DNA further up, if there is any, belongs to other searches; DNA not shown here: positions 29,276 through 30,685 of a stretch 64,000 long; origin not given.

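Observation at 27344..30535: Cell-surface lipoprotein combining a multiheme cytochrome c module with at least five PKD domains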

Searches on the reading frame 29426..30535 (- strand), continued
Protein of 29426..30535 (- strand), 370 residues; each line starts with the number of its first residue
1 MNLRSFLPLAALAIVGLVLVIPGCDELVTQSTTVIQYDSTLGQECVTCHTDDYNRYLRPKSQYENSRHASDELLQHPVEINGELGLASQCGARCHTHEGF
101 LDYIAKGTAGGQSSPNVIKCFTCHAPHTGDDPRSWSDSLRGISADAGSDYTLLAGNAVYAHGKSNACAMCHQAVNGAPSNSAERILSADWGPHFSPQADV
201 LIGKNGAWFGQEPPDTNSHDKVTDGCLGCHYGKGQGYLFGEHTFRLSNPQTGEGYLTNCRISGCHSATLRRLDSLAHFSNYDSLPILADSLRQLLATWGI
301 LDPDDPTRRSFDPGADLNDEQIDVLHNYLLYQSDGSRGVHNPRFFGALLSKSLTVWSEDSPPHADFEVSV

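Call 55: find_encoding_contigs(protein=P0064, flank=6000, max_places=2)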
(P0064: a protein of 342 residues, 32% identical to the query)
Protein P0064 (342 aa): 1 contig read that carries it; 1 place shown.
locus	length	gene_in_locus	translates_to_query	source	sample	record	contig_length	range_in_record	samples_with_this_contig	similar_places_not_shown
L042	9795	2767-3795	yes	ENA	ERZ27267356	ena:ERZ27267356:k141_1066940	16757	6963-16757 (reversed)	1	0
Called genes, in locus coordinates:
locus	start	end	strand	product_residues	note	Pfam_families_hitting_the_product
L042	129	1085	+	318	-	PF14522:Cytochrome_C7 (faint), PF14537:Cytochrom_c3_2 (faint), PF09699:Paired_CXXCH_1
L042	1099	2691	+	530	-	-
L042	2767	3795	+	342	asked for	PF02335:Cytochrom_C552 (faint), PF14522:Cytochrome_C7 (faint), PF14537:Cytochrom_c3_2 (faint), PF22113:Mtrc-MtrF_II-IV_dom (weak)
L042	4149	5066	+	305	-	-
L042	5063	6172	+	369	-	PF02746:MR_MLE_N, PF13378:MR_MLE_C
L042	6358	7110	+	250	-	PF00005:ABC_tran, PF13304:AAA_21 (weak)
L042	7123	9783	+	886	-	PF12679:ABC2_membrane_2 (faint), PF13346:ABC2_membrane_5, PF12698:ABC2_membrane_3 (weak), PF23357:DUF7088, PF09822:ABC_transp_aux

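Call 56: find_encoding_contigs(protein=P0056, flank=6000, max_places=2)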
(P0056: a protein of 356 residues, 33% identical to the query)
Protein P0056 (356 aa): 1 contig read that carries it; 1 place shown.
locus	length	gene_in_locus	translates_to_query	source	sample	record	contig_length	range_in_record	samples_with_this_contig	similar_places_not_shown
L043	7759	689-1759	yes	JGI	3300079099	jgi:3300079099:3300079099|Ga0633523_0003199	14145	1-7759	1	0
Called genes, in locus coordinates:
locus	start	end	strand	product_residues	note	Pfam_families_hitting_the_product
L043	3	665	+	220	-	?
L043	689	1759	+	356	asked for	PF09699:Paired_CXXCH_1 (faint), PF14522:Cytochrome_C7 (faint), PF22113:Mtrc-MtrF_II-IV_dom (faint)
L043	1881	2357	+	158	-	PF00355:Rieske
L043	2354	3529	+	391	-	PF00033:Cytochrome_B, PF13631:Cytochrom_B_N_2, PF00032:Cytochrom_B_C (weak)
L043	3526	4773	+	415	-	PF09699:Paired_CXXCH_1 (faint), PF14522:Cytochrome_C7 (faint), PF14537:Cytochrom_c3_2 (weak)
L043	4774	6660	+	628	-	PF03264:Cytochrom_NNT, PF14522:Cytochrome_C7 (faint), PF14537:Cytochrom_c3_2 (faint), PF22678:Cytochrom_c_NrfB-like (faint), PF02085:Cytochrom_CIII (weak)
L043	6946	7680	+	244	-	PF13435:Cytochrome_C554 (faint), PF02085:Cytochrom_CIII (faint), PF09699:Paired_CXXCH_1 (faint), PF14522:Cytochrome_C7 (faint), PF14537:Cytochrom_c3_2 (faint)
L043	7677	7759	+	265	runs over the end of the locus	PF13534:Fer4_17 (faint), PF12838:Fer4_7, PF13237:Fer4_10 (weak), PF13247:Fer4_11, PF00037:Fer4 (weak), PF12797:Fer4_2 (weak), PF12837:Fer4_6 (weak), PF13237:Fer4_10 (weak), +4 more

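Call 57: find_encoding_contigs(protein=P0066, flank=6000, max_places=2)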
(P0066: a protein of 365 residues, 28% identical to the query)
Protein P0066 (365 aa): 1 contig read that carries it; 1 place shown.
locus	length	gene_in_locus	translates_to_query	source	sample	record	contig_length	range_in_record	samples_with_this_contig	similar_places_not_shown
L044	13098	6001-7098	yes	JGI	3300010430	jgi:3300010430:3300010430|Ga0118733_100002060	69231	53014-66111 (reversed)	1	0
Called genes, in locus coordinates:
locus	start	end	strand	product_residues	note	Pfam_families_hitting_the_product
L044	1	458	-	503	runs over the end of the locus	PF03264:Cytochrom_NNT, PF14522:Cytochrome_C7 (faint), PF14537:Cytochrom_c3_2 (faint)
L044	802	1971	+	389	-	-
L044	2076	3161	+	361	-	PF00291:PALP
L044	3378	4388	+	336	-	PF14522:Cytochrome_C7 (faint), PF14537:Cytochrom_c3_2 (faint), PF22678:Cytochrom_c_NrfB-like (faint), PF09699:Paired_CXXCH_1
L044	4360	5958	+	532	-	-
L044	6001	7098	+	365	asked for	PF22113:Mtrc-MtrF_II-IV_dom (weak), PF14522:Cytochrome_C7 (faint)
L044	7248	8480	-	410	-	PF13435:Cytochrome_C554 (faint), PF14522:Cytochrome_C7 (faint), PF22678:Cytochrom_c_NrfB-like (faint), PF09699:Paired_CXXCH_1 (faint), PF14537:Cytochrom_c3_2 (weak)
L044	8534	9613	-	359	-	PF00033:Cytochrome_B, PF13631:Cytochrom_B_N_2, PF00032:Cytochrom_B_C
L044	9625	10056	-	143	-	PF00355:Rieske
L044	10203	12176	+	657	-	PF02085:Cytochrom_CIII (faint), PF09699:Paired_CXXCH_1 (faint), PF14522:Cytochrome_C7 (faint), PF14537:Cytochrom_c3_2 (faint), PF01292:Ni_hydr_CYTB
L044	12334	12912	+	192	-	PF14522:Cytochrome_C7 (faint), PF22113:Mtrc-MtrF_II-IV_dom (faint), PF09699:Paired_CXXCH_1 (faint), PF13435:Cytochrome_C554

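Call 58: search_protein_families(library=pfam, proteins=[L039:3337-4962:+, L042:1099-2691:+, L044:4360-5958:+, L039:2378-3325:+, L042:129-1085:+, L044:3378-4388:+], max_evalue=1)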
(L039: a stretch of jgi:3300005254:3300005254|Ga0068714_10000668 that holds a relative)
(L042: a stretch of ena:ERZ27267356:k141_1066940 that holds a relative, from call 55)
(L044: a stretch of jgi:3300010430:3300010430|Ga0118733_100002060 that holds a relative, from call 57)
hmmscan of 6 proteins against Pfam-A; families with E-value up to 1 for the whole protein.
L039:3337-4962:+ (541 aa): 0 families

L042:1099-2691:+ (530 aa): 0 families

L044:4360-5958:+ (532 aa): 0 families

L039:2378-3325:+ (315 aa): 4 families
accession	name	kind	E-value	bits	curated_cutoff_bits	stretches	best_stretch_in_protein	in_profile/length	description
PF09699.15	Paired_CXXCH_1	-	7.4e-25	86.8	20.6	5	226-261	5-36/41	Doubled CXXCH motif (Paired_CXXCH_1)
PF14537.11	Cytochrom_c3_2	-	0.00049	20.9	25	2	123-206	2-78/79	Cytochrome c3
PF14522.11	Cytochrome_C7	-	0.00053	20.2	24.8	0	275-293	11-28/67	Cytochrome c7 and related cytochrome c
PF22678.1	Cytochrom_c_NrfB-like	-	0.18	12.8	27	2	70-148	1-81/89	Cytochrome c-type protein NrfB-like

L042:129-1085:+ (318 aa): 4 families
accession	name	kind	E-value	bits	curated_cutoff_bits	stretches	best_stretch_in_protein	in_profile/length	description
PF09699.15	Paired_CXXCH_1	-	4.5e-28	97.1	20.6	5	229-264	5-36/41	Doubled CXXCH motif (Paired_CXXCH_1)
PF14522.11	Cytochrome_C7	-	5.5e-10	39.4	24.8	5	44-112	13-66/67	Cytochrome c7 and related cytochrome c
PF14537.11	Cytochrom_c3_2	-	7.6e-08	33.1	25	1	180-264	7-78/79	Cytochrome c3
PF22678.1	Cytochrom_c_NrfB-like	-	0.00042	21.2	27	2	73-145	1-73/89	Cytochrome c-type protein NrfB-like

L044:3378-4388:+ (336 aa): 6 families
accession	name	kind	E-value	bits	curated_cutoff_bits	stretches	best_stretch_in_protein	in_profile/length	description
PF09699.15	Paired_CXXCH_1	-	2.3e-25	88.4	20.6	4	244-282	4-38/41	Doubled CXXCH motif (Paired_CXXCH_1)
PF14522.11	Cytochrome_C7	-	6e-12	45.7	24.8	7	70-139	12-67/67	Cytochrome c7 and related cytochrome c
PF22678.1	Cytochrom_c_NrfB-like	-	1.3e-10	42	27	4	74-144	1-71/89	Cytochrome c-type protein NrfB-like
PF14537.11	Cytochrom_c3_2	-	2e-09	38.2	25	3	196-281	7-79/79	Cytochrome c3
PF13435.11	Cytochrome_C554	-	0.0063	17.9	20.8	1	73-138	1-83/84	Cytochrome c554 and c-prime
PF22747.2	Zn_ribbon_DUF2089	-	0.36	11.4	27.6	1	172-184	15-27/32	DUF2089 zinc ribbon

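Call 60: find_homologous_proteins(query=A4, max_evalue=0.001)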
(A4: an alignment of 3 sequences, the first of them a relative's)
Query A4 (3 sequences) (541 aa, profile of the alignment): 181 proteins with E <= 0.001 among 8000 candidates; the best 120 are listed.
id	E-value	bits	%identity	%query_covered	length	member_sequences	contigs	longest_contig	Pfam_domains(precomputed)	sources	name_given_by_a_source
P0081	3.3e-212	724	52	96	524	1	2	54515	-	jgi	jgi:hypothetical protein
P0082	7.7e-212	723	57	97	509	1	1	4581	-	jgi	jgi:hypothetical protein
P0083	4.7e-210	717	64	100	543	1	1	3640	-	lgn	-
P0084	9.4e-207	706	61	96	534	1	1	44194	-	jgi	jgi:hypothetical protein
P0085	1.7e-204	699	51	95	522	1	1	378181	-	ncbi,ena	-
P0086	9.8e-202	689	53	95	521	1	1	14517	-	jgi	jgi:hypothetical protein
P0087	3.4e-197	674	43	98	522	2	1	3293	-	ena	-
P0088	1.6e-196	672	42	98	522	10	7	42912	-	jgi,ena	jgi:hypothetical protein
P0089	1.3e-193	663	46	99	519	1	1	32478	-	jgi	jgi:hypothetical protein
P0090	1.3e-193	663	45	95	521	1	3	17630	-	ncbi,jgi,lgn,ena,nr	ncbi:MAG TPA: hypothetical protein PLQ13_04155 [Candidatus Krumholzibacteria bacterium]|nr:hypotheti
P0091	1.8e-193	662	43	95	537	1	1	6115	-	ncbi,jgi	jgi:hypothetical protein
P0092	4.2e-192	658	45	99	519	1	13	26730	-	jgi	jgi:hypothetical protein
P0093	9.5e-192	656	47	100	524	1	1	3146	-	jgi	jgi:hypothetical protein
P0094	2.9e-191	655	47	95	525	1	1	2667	-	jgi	jgi:hypothetical protein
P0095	6.7e-191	654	46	95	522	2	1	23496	-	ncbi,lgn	-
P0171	1.8e-177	609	45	99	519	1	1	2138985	-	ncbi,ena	-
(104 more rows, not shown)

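Call 62: find_encoding_contigs(protein=P0171, flank=7000, max_places=1)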
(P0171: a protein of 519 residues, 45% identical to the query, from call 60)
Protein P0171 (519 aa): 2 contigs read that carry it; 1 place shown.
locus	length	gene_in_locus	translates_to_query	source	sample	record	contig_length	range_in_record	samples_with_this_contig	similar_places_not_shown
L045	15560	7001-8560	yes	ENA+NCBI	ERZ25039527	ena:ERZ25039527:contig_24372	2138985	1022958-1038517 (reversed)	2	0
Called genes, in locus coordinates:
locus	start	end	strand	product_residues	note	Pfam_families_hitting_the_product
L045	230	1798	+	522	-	PF01943:Polysacc_synt, PF13440:Polysacc_synt_3, PF01554:MatE (weak)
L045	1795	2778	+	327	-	PF00535:Glycos_transf_2, PF10111:Glyco_tranf_2_2, PF13641:Glyco_tranf_2_3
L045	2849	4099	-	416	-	PF13439:Glyco_transf_4, PF00534:Glycos_transf_1, PF13692:Glyco_trans_1_4, PF13524:Glyco_trans_1_2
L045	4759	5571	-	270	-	-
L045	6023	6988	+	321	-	PF14522:Cytochrome_C7 (faint), PF14537:Cytochrom_c3_2 (faint), PF22113:Mtrc-MtrF_II-IV_dom (faint), PF22678:Cytochrom_c_NrfB-like (weak), PF09699:Paired_CXXCH_1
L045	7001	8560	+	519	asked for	-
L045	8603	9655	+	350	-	PF14522:Cytochrome_C7 (faint), PF14537:Cytochrom_c3_2 (faint), PF22113:Mtrc-MtrF_II-IV_dom (faint), PF02335:Cytochrom_C552 (faint), PF09699:Paired_CXXCH_1 (faint)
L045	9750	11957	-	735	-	PF07715:Plug, PF00593:TonB_dep_Rec_b-barrel, PF14905:OMP_b-brl_3 (weak)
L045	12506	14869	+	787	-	PF00989:PAS (faint), PF08448:PAS_4 (weak), PF13188:PAS_8 (faint), PF13426:PAS_9 (faint), PF08447:PAS_3, PF00512:HisKA (weak), PF00072:Response_reg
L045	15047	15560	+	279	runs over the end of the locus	PF28598:PDH_E1_N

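Call 73: predict_structure(alignment_id=A5)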
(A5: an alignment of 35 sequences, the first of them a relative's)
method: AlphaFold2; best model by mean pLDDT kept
length: 519 residues; sequences in the alignment: 35
mean_pLDDT: 86.2   pTM: 0.74
mean pLDDT of the five models: 86.2, 85.3, 83.9, 82.5, 79.9
residues with pLDDT >= 90: 300; 70-90: 143; 50-70: 58; < 50: 18
segments of 3 or more residues with pLDDT < 50: 1-3, 19-23, 346-354
pLDDT, mean of each block of 10 residues (from residue 1): 55 55 69 92 75 86 87 93 90 94 93 82 97 95 95 63 85 97 95 94 92 95 94 85 88 94 96 84 93 95 87 74 93 92 49 58 95 96 72 93 94 96 78 96 92 95 87 91 94 71 88 87
secondary structure, 60 per line:
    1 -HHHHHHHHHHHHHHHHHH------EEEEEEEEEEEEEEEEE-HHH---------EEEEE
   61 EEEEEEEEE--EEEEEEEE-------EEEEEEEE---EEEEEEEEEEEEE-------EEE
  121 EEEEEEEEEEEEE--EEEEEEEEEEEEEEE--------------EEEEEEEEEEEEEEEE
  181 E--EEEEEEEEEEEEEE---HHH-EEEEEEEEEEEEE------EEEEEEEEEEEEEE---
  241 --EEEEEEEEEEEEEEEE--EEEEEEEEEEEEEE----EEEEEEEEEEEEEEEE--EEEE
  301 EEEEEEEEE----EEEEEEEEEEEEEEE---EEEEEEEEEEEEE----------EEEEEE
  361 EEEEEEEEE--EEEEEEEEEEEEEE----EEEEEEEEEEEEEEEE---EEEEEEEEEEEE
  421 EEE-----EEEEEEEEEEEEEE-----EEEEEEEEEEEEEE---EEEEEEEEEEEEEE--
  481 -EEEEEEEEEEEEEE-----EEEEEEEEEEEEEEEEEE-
elements in order: H2-19 E26-42 E56-69 E72-79 E87-94 E98-110 E118-133 E136-150 E165-181 E184-197 E205-217 E224-237 E243-258 E261-274 E279-294 E297-309 E314-328 E332-344 E355-369 E372-385 E390-405 E409-423 E429-442 E448-461 E465-478 E482-495 E501-518

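Call 79: search_protein_representatives(alignment_id=A2)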
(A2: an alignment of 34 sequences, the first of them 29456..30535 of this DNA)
Query: 34 sequences, 351 profile positions. Proteins with E-value up to 0.001 (for the whole library): 4565; up to 1e-10: 2939; up to 1e-30: 1070. The best 150 are listed.
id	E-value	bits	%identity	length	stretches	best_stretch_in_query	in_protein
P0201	7.2e-176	601.0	-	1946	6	43-342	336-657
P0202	4.3e-131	453.7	-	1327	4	42-343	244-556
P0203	1.5e-121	422.4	-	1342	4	42-346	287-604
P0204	5.8e-116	404.0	-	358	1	9-345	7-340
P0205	1.3e-113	396.2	-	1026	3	43-339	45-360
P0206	4.3e-112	391.2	-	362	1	7-345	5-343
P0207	5.0e-110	384.4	-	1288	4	44-337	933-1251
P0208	1.8e-107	376.1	-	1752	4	38-345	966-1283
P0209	6.4e-107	374.2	-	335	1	10-343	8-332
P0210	3.5e-105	368.5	-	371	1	7-344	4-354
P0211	2.5e-102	359.1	-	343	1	10-344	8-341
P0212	3.9e-102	358.5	-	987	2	61-343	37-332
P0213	4.2e-100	351.8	-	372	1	10-342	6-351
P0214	7.6e-100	350.9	-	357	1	10-348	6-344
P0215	1.1e-99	350.4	-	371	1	8-345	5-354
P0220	5.1e-98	344.9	-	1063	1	5-345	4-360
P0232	2.5e-91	322.9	-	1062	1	4-344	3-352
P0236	3.2e-88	312.7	-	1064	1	4-345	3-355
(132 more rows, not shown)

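Call 84: list_cluster_members(proteins=[P0220, P0232, P0236, P0201])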
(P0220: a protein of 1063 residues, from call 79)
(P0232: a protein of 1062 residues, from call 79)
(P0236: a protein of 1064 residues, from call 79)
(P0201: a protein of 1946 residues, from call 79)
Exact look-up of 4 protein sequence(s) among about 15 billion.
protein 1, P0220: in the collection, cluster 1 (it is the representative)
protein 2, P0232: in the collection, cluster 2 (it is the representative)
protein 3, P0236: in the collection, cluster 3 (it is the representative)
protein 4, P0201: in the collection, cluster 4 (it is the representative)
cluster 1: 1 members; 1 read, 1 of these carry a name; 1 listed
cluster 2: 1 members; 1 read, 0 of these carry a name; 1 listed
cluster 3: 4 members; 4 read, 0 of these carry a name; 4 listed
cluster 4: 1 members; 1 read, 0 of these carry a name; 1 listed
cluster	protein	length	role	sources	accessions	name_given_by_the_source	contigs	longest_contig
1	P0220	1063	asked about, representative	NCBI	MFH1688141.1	MAG: PKD domain-containing protein [bacterium]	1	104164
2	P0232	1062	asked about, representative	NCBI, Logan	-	-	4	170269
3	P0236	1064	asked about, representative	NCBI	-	-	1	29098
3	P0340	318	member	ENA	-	-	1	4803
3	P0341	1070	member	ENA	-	-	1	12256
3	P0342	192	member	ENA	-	-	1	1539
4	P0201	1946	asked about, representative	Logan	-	-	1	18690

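Call 86: search_solved_structures(query=P0073, max_evalue=1, show_alignments=2)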
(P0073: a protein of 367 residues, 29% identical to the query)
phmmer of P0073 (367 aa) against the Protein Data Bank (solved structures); distinct sequences matched with E-value up to 1: 0.
